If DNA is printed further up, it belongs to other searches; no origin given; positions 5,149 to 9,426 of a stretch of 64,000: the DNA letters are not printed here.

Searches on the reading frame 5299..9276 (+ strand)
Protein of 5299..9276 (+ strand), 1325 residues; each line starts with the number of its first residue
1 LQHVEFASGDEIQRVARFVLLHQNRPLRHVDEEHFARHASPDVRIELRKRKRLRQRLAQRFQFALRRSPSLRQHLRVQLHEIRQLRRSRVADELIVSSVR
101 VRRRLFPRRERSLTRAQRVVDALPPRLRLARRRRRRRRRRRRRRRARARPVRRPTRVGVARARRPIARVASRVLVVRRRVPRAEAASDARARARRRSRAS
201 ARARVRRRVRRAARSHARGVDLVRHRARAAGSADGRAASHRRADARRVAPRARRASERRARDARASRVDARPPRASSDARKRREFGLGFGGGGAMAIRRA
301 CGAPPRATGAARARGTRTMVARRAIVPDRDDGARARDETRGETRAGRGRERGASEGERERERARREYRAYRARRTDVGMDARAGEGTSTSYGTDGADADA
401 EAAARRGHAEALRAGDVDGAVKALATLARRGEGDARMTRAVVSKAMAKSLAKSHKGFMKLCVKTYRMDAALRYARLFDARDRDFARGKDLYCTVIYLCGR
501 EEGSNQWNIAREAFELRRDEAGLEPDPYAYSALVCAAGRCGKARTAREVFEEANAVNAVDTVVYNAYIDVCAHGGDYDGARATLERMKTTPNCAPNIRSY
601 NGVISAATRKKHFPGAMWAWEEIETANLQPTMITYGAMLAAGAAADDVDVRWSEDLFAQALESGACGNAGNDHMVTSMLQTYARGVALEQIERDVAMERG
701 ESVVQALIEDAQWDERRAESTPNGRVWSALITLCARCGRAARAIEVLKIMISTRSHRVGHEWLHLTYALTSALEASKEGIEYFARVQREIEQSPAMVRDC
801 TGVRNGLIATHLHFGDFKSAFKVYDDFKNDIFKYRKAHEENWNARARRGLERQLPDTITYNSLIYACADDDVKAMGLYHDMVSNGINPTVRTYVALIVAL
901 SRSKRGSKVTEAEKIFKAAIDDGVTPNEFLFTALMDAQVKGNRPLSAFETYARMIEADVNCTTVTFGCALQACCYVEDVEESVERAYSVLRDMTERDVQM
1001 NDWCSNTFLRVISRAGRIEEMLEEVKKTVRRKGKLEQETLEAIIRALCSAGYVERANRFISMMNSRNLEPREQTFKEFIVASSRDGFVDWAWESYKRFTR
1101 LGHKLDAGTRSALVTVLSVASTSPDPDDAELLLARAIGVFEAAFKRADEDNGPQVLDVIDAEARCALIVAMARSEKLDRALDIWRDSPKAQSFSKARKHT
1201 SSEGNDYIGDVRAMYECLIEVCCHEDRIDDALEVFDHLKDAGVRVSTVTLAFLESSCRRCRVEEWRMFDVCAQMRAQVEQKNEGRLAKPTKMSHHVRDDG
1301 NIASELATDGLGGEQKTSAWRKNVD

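Call 65: search_protein_families(library=pfam, proteins=[window:5299-9276:+], max_evalue=0.00001)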
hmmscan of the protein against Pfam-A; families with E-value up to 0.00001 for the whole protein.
window:5299-9276:+ (1325 aa): 5 families
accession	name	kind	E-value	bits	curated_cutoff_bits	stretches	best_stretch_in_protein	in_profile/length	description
PF13041.12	PPR_2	-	1.4e-49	166.4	30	1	855-901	1-49/50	PPR repeat family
PF01535.26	PPR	-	3e-31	105.9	25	0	1214-1243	2-31/31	PPR repeat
PF17177.10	PPR_long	-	1.1e-29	103.8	27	2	865-1043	19-200/211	Pentacotripeptide-repeat region of PRORP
PF13812.12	PPR_3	-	2.8e-27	95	25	0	559-606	13-59/63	Pentatricopeptide repeat domain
PF12854.13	PPR_1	-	5.1e-19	68.1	23.8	0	522-552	2-32/34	PPR repeat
